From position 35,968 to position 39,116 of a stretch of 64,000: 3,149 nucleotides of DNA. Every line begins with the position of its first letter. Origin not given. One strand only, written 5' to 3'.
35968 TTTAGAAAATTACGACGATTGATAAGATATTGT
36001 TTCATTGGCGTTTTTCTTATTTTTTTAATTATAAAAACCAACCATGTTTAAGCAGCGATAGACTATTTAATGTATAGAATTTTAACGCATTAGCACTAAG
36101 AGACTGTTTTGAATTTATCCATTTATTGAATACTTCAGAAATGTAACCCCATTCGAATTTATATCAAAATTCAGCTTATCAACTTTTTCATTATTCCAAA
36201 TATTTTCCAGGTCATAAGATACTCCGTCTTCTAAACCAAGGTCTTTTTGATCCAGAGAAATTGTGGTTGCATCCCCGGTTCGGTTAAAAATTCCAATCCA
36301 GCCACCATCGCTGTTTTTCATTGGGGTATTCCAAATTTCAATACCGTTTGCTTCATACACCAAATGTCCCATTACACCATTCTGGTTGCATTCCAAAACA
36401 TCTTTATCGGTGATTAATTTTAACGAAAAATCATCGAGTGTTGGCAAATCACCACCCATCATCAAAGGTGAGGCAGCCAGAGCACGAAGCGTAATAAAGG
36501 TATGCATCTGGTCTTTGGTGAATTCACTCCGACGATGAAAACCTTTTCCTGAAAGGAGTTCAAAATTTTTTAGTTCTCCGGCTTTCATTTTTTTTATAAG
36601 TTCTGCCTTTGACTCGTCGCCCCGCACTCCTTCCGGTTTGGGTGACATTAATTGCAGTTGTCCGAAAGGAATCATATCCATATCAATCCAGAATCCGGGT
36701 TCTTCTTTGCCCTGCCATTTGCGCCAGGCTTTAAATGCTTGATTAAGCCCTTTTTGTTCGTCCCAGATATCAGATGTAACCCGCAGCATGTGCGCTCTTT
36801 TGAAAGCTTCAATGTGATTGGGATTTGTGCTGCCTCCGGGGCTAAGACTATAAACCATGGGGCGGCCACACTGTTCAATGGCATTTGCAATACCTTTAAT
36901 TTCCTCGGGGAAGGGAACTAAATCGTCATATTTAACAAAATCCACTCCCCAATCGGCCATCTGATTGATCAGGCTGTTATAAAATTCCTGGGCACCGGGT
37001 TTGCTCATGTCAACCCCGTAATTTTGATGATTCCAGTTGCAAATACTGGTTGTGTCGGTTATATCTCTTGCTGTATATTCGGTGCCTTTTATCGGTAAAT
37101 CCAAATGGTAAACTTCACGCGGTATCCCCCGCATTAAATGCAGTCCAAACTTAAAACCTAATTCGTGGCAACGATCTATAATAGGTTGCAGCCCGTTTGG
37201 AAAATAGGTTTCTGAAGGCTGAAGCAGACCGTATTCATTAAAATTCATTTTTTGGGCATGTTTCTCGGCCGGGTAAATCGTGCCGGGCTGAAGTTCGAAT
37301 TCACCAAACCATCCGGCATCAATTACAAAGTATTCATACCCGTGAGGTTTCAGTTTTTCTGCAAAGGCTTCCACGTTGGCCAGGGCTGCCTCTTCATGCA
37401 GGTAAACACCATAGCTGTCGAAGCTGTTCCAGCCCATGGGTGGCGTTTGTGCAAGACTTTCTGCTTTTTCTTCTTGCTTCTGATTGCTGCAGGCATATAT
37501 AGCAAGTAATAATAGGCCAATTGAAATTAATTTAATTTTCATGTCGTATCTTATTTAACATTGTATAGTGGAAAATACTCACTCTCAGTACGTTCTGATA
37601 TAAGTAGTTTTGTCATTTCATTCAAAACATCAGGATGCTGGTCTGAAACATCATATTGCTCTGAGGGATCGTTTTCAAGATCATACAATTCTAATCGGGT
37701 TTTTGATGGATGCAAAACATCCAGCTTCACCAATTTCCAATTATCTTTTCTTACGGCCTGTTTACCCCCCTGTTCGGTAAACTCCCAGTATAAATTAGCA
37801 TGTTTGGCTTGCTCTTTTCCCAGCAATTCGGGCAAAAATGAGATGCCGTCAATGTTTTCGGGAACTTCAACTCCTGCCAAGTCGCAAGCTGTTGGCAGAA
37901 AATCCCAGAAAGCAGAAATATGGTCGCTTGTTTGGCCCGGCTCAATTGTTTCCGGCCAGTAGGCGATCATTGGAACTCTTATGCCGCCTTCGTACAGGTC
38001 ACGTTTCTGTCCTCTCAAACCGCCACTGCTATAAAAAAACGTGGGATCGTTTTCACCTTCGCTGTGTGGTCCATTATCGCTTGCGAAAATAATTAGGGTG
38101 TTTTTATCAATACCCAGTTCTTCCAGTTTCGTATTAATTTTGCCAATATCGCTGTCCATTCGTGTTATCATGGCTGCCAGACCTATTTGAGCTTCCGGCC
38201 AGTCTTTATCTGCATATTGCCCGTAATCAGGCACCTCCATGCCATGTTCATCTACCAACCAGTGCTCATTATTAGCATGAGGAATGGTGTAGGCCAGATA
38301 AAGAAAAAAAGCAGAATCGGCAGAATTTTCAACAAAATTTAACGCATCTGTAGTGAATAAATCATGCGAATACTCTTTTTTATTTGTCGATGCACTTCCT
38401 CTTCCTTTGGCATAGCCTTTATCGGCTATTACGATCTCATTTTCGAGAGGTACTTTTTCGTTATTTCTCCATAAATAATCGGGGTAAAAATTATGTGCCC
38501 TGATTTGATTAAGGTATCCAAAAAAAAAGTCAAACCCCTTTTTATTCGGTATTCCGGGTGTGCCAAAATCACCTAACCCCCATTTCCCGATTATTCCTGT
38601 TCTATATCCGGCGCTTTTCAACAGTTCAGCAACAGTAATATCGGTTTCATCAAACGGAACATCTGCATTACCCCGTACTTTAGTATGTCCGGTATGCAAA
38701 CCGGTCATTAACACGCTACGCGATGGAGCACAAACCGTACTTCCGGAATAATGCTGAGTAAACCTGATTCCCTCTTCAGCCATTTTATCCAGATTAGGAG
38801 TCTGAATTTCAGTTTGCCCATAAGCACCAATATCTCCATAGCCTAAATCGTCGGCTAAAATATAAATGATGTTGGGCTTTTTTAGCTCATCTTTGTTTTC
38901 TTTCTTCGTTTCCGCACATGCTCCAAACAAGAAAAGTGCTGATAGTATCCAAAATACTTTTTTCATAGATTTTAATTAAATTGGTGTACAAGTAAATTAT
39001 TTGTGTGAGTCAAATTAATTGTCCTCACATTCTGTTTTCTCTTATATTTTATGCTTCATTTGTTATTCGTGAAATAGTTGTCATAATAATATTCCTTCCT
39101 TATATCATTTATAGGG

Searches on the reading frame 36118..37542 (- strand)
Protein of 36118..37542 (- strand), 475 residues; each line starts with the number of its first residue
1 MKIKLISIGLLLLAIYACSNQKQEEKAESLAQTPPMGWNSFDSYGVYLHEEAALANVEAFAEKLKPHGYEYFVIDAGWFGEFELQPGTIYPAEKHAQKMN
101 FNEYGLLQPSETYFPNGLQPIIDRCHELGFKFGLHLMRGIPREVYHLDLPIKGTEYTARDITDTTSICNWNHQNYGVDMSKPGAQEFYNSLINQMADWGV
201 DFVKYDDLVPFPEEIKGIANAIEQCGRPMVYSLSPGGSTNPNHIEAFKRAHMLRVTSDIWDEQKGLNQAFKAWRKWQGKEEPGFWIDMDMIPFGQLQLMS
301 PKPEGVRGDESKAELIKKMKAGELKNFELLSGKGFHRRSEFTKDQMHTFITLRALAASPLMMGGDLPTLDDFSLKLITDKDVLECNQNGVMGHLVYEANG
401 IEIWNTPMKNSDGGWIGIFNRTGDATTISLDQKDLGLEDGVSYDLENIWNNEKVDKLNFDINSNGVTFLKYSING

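Call 9: search_protein_families(library=pfam, proteins=[window:36118-37542:-], max_evalue=0.001)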
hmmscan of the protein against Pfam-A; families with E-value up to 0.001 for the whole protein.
window:36118-37542:- (475 aa): 4 families
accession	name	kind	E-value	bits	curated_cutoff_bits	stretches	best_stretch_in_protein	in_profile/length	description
PF16499.11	Melibiase_2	-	4.2e-15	56.3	23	1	180-298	106-237/284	Alpha galactosidase A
PF17801.7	Melibiase_C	-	1.4e-06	28.7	22.9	1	399-470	2-70/71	Alpha galactosidase C-terminal beta sandwich domain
PF02065.24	Melibiase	-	2.4e-06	27.2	27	1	56-206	59-190/347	Melibiase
PF01055.32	Glyco_hydro_31_2nd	-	0.001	19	23.5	0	70-206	39-155/328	Glycosyl hydrolases family 31 TIM-barrel domain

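Call 69: search_solved_structures(query=window:36118-37542:-, max_evalue=0.00001)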
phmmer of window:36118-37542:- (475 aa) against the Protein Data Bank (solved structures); distinct sequences matched with E-value up to 0.00001: 18.
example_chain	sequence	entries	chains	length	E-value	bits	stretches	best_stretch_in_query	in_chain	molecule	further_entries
4nx0_A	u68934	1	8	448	7.5e-84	285.4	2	30-299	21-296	Abp, a GH27 beta-L-arabinopyranosidase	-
4nxk_A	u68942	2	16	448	8.6e-83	281.9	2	30-299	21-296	Abp, a GH27 beta-L-arabinopyranosidase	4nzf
3cc1_A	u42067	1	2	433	1.7e-79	271.1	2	31-301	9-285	Putative alpha-N-acetylgalactosaminidase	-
1uas_A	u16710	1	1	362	4.1e-23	85.1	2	347-451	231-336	alpha-galactosidase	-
6f4c_B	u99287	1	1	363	6.2e-23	84.5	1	346-453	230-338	alpha-galactosidase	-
4nzj_A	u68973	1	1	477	1.5e-21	79.9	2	28-135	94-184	Putative alpha-galactosidase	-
4ogz_A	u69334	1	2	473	3.8e-20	75.3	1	28-135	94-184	Putative alpha-galactosidase/melibiase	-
3a5v_A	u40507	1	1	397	1.9e-18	69.7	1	29-139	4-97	Alpha-galactosidase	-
3lx9_A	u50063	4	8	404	4.4e-13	52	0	345-411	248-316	Alpha-galactosidase A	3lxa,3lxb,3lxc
1ktb_A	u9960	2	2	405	5.3e-13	51.7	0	344-458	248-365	alpha-N-acetylgalactosaminidase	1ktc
1r46_A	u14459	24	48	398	1.4e-12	50.4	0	345-411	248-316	Alpha-galactosidase A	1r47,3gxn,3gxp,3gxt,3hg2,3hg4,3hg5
3hg3_A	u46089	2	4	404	4.8e-12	48.6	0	345-411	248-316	Alpha-galactosidase A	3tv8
9avs_A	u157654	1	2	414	5.4e-12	48.4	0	344-411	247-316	Alpha-galactosidase A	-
3a21_A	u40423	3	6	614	1.3e-10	43.8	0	340-454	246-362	Putative secreted alpha-galactosidase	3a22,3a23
1szn_A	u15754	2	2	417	1.5e-09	40.3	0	32-139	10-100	alpha-galactosidase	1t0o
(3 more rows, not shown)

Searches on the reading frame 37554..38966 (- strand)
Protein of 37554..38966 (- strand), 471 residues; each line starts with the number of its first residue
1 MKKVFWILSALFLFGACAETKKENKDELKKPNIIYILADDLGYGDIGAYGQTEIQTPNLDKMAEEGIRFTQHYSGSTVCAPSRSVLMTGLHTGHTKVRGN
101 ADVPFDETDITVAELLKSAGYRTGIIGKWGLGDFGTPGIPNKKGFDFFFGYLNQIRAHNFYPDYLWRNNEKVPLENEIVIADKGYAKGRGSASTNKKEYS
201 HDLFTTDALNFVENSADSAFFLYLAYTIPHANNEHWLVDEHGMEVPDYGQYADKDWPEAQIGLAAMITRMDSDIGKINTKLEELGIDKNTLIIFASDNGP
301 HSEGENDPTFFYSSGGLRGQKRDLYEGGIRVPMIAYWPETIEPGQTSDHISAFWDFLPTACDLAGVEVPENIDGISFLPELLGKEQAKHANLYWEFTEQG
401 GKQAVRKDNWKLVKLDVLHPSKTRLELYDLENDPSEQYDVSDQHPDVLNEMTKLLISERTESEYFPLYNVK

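Call 9: search_protein_families(library=pfam, proteins=[window:37554-38966:-], max_evalue=0.001)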
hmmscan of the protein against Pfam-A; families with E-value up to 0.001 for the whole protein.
window:37554-38966:- (471 aa): 4 families
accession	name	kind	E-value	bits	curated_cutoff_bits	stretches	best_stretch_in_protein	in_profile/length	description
PF00884.28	Sulfatase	-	5.9e-58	197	25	1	31-366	1-301/301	Sulfatase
PF16347.10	SGSH_C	-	7e-21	75.4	29.3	1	321-457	8-150/154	N-sulphoglucosamine sulphohydrolase, C-terminal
PF01663.27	Phosphodiest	-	5.1e-08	33.3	23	1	46-101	14-66/342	Type I phosphodiesterase / nucleotide pyrophosphatase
PF14707.11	Sulfatase_C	-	0.00096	20.2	30.9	0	427-455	58-89/127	C-terminal region of aryl-sulfatase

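Call 68: search_solved_structures(query=window:37554-38966:-, max_evalue=1e-20)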
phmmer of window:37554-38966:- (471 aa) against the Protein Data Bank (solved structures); distinct sequences matched with E-value up to 1e-20: 62 (the best 60 are shown).
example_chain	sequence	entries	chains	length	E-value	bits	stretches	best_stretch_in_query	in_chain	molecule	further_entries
7ana_AAA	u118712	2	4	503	6.3e-105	355.1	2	102-459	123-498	N-acetylgalactosamine-6-sulfatase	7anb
7an1_AAA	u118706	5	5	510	1.7e-100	340.6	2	102-466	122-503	Arylsulfatase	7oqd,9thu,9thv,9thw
6prm_A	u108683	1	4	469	1.7e-65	225.1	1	29-456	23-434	exo-4S-kappa carrageenan S1 sulfatase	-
6psm_A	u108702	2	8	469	4.9e-64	220.3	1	29-456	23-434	exo-4S-kappa carrageenan S1 sulfatase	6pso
9s8x_A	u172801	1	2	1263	5.5e-64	220.1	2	30-231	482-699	Sulfatase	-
9s8a_A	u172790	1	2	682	6e-61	210.1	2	264-459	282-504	Sulfatase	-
6bia_A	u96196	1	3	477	4.1e-57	197.4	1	29-453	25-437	Sulfatase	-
9fo1_A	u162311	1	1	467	6.1e-56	193.6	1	195-455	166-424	k-carrageenan sulfatase S1_16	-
6b0k_A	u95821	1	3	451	2.8e-55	191.4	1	29-453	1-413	Iota-carrageenan sulfatase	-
6b0j_A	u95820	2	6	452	2.8e-55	191.4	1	29-453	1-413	Iota-carrageenan sulfatase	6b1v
3ed4_A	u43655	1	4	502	2.1e-54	188.5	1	27-461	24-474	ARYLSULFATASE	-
7stt_A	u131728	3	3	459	1.3e-53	185.9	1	29-457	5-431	N-acetylgalactosamine-6-sulfatase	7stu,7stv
9hh3_A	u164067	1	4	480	2.5e-53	184.9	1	29-467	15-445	Sulfatase, family S1-19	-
9hh2_A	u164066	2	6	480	9e-52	179.8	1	29-467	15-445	Sulfatase, family S1-19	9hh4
6s20_C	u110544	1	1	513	2.6e-51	178.3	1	18-136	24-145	N-acetylgalactosamine-6-O-sulfatase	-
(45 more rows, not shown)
